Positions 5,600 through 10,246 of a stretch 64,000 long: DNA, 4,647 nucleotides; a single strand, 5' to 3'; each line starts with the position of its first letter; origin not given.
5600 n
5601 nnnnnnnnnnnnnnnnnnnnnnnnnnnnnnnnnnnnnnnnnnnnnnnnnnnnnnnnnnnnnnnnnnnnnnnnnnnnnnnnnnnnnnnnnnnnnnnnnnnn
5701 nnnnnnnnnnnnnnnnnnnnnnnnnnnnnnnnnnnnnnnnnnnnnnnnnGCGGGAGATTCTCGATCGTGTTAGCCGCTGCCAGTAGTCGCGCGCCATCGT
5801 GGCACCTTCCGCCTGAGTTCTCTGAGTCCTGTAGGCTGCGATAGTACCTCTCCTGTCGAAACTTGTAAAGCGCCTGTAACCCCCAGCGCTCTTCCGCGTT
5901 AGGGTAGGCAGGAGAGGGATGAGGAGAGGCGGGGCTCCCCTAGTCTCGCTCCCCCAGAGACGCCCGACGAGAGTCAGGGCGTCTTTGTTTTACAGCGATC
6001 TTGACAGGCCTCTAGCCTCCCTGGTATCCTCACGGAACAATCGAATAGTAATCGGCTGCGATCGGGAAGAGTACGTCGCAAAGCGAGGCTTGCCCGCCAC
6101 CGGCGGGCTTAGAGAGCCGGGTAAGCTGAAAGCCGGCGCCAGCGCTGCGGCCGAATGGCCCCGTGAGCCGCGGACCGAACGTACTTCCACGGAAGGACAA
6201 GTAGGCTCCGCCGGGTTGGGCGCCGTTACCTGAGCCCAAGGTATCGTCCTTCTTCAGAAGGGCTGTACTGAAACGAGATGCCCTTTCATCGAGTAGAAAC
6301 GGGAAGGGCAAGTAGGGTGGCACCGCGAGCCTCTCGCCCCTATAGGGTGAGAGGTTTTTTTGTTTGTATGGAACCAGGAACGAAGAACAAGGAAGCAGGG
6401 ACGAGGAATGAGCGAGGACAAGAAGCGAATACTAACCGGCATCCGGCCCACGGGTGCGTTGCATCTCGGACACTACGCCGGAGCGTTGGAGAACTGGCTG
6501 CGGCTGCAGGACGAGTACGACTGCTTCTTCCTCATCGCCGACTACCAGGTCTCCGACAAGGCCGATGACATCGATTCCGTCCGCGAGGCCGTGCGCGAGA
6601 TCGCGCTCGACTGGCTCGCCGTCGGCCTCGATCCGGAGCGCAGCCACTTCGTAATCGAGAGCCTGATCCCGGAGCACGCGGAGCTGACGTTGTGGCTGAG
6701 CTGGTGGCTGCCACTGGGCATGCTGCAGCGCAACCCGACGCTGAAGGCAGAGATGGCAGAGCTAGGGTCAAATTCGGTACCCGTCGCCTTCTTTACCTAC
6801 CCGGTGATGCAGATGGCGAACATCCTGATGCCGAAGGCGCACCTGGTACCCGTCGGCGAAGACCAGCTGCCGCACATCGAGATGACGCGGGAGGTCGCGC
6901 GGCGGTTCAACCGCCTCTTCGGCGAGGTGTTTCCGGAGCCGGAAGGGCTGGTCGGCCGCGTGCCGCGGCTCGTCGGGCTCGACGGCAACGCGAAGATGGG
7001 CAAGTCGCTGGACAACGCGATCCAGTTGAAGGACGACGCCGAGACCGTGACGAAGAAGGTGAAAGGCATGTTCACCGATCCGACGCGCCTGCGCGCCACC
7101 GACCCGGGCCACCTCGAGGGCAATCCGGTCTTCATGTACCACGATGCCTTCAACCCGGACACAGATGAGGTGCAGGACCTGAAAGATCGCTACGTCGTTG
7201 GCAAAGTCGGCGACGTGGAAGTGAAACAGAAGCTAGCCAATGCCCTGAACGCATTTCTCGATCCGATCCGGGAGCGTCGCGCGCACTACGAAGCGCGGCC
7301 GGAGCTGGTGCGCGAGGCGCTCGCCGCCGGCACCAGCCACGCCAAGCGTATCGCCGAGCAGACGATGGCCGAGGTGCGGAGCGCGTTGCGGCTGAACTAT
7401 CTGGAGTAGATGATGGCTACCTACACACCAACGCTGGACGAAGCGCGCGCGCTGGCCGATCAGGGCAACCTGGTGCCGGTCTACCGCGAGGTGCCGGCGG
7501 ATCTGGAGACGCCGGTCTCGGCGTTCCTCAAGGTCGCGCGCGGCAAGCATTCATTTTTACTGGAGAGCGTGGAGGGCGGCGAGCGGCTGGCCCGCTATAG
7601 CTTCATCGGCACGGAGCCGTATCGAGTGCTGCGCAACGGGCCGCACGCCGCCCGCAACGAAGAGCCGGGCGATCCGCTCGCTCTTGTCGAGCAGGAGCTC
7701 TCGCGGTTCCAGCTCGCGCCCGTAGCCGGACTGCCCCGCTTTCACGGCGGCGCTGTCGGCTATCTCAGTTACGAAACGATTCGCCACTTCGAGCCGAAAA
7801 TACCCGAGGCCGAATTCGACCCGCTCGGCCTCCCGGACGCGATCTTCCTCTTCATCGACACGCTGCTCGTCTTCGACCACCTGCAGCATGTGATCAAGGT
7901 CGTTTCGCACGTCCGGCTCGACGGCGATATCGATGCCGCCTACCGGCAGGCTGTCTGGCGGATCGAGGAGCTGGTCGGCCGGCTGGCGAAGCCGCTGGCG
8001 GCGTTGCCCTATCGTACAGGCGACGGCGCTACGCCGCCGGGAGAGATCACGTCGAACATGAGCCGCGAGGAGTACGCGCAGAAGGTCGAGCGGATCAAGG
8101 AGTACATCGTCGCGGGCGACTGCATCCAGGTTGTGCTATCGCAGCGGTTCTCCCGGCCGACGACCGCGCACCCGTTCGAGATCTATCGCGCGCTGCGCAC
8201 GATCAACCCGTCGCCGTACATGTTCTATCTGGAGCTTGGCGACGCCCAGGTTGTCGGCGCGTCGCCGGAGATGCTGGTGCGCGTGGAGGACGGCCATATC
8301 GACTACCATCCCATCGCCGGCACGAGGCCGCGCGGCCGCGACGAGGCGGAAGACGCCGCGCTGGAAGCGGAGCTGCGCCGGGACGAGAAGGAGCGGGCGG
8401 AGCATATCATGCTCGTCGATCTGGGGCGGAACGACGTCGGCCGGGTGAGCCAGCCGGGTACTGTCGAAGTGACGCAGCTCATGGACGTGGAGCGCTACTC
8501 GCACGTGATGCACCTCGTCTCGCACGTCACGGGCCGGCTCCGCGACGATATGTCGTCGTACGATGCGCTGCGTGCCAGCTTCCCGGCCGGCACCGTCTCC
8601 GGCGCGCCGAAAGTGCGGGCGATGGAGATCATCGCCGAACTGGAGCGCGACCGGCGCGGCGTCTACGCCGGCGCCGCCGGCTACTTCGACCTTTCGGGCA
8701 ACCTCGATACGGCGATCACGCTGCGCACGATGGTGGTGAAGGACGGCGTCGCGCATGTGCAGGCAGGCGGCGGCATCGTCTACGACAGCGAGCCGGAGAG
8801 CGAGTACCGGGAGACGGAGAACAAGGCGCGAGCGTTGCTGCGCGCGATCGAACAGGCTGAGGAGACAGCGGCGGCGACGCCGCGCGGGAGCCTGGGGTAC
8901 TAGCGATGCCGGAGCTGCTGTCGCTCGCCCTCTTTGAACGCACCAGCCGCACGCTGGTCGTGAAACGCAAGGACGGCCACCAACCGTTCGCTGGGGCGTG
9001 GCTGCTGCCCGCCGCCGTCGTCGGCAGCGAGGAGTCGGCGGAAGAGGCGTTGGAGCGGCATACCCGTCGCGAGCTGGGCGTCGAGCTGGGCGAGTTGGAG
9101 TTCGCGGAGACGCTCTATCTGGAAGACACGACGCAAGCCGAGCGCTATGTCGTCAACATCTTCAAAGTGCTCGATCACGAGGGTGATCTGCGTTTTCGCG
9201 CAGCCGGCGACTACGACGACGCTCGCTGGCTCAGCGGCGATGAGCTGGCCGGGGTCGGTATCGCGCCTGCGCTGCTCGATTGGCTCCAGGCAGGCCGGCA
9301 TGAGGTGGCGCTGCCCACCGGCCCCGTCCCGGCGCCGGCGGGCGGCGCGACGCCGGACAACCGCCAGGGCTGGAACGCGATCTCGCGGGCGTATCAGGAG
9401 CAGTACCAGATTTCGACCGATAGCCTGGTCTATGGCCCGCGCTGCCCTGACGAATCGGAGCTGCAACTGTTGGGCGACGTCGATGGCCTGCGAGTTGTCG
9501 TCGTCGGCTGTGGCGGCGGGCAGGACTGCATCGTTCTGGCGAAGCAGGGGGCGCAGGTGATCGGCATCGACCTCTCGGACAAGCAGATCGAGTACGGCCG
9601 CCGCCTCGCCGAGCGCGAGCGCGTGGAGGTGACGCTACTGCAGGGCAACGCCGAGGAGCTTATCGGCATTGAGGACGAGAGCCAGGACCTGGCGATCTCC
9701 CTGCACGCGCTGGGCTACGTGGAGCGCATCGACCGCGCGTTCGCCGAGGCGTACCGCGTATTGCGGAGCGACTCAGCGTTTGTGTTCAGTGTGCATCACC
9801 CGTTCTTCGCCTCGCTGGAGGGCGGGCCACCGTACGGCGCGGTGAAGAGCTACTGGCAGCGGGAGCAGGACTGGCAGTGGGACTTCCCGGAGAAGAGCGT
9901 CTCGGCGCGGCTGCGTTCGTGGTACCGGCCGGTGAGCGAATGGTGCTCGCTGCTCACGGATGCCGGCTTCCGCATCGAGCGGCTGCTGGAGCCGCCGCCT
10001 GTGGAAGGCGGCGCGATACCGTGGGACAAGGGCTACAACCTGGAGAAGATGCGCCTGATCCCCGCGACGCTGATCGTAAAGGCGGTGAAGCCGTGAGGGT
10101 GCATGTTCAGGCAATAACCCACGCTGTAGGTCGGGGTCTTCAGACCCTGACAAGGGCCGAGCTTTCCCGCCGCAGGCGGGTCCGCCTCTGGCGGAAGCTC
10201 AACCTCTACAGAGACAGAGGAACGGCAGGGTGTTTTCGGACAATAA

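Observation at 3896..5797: Solute-binding protein with Tat signal and C-terminal type I dockerin instead of a lipid anchor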

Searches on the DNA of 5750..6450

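Call 80: search_rna_families(source=window, start=5750, end=6450, threshold=evalue, max_evalue=1)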
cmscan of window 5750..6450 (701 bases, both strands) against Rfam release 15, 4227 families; matches with E-value up to 1: 3.
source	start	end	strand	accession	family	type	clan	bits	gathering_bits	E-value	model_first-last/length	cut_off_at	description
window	6049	6344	+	RF00230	T-box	Cis-reg; leader;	-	87.3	93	1.5e-19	1-219/219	no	T-box leader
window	6278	6363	+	RF00515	PyrR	Cis-reg;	-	24.3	54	0.52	1-115/115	no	PyrR binding site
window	5756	5846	-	RF01383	GRIK4_3p_UTR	Gene;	-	20.1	38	0.17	1-94/94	no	GRIK4 3 prime UTR element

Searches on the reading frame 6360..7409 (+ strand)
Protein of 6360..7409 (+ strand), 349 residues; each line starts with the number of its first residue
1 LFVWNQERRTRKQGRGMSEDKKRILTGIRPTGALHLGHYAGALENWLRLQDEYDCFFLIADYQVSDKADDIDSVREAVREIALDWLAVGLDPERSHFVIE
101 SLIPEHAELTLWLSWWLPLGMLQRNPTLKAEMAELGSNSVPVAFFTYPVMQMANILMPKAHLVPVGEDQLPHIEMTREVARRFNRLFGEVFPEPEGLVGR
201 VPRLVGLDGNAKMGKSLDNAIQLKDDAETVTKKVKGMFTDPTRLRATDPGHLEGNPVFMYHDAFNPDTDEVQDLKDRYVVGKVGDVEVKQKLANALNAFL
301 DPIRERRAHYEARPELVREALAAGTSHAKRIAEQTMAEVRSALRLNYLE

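Call 11: search_protein_families(library=pfam, proteins=[window:6360-7409:+], max_evalue=0.01)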
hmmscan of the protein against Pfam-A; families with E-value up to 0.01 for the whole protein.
window:6360-7409:+ (349 aa): 2 families
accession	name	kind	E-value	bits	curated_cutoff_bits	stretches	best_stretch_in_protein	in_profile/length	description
PF00579.31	tRNA-synt_1b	-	4.4e-67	226.9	21.1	1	19-300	3-291/292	tRNA synthetases class I (W and Y)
PF25457.1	IRF-2BP1_2_M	-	0.0095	15.8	23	0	286-324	8-46/162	IRF-2BP1/2 middle domain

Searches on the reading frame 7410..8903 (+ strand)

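Call 11: search_protein_families(library=pfam, proteins=[window:7410-8903:+], max_evalue=0.01)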
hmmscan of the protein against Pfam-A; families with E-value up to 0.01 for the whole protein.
window:7410-8903:+ (497 aa): 2 families
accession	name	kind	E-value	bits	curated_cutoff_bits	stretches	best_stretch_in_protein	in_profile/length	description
PF00425.24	Chorismate_bind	-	1.8e-97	326.4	27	1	219-472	2-257/257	chorismate binding enzyme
PF04715.19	Anth_synt_I_N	-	4.1e-32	111.8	23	1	31-161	1-137/140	Anthranilate synthase component I, N terminal region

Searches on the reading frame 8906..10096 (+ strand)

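Call 11: search_protein_families(library=pfam, proteins=[window:8906-10096:+], max_evalue=0.01)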
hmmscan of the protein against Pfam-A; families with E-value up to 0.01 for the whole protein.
window:8906-10096:+ (396 aa): 11 families
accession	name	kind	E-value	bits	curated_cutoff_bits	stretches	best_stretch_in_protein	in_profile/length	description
PF08241.18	Methyltransf_11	-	1.3e-21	77.5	21.2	1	200-294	3-95/95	Methyltransferase domain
PF13649.12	Methyltransf_25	-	2.9e-18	66.8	27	1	197-288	1-95/97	Methyltransferase domain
PF13847.12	Methyltransf_31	-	1.3e-15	57.8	27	1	193-298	3-113/145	Methyltransferase domain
PF13489.12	Methyltransf_23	-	2.4e-12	47.3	27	1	191-358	20-162/164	Methyltransferase domain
PF08242.18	Methyltransf_12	-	8.9e-12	46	30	1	200-289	3-95/98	Methyltransferase domain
PF00293.34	NUDIX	-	3.8e-09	37.1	21.1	1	9-114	10-118/134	NUDIX domain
PF05724.17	TPMT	-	4e-07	30.4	26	1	193-230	37-74/218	Thiopurine S-methyltransferase (TPMT)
PF01209.24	Ubie_methyltran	-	1.3e-06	28.4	20.1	1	188-292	42-149/233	ubiE/COQ5 methyltransferase family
PF02353.26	CMAS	-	0.00034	20.5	27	1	193-292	62-162/273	Mycolic acid cyclopropane synthetase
PF09445.16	Methyltransf_15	-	0.0095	16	22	0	199-251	6-60/165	RNA cap guanine-N2 methyltransferase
PF13679.12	Methyltransf_32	-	0.0098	16.3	27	0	195-269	27-111/143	Methyltransferase domain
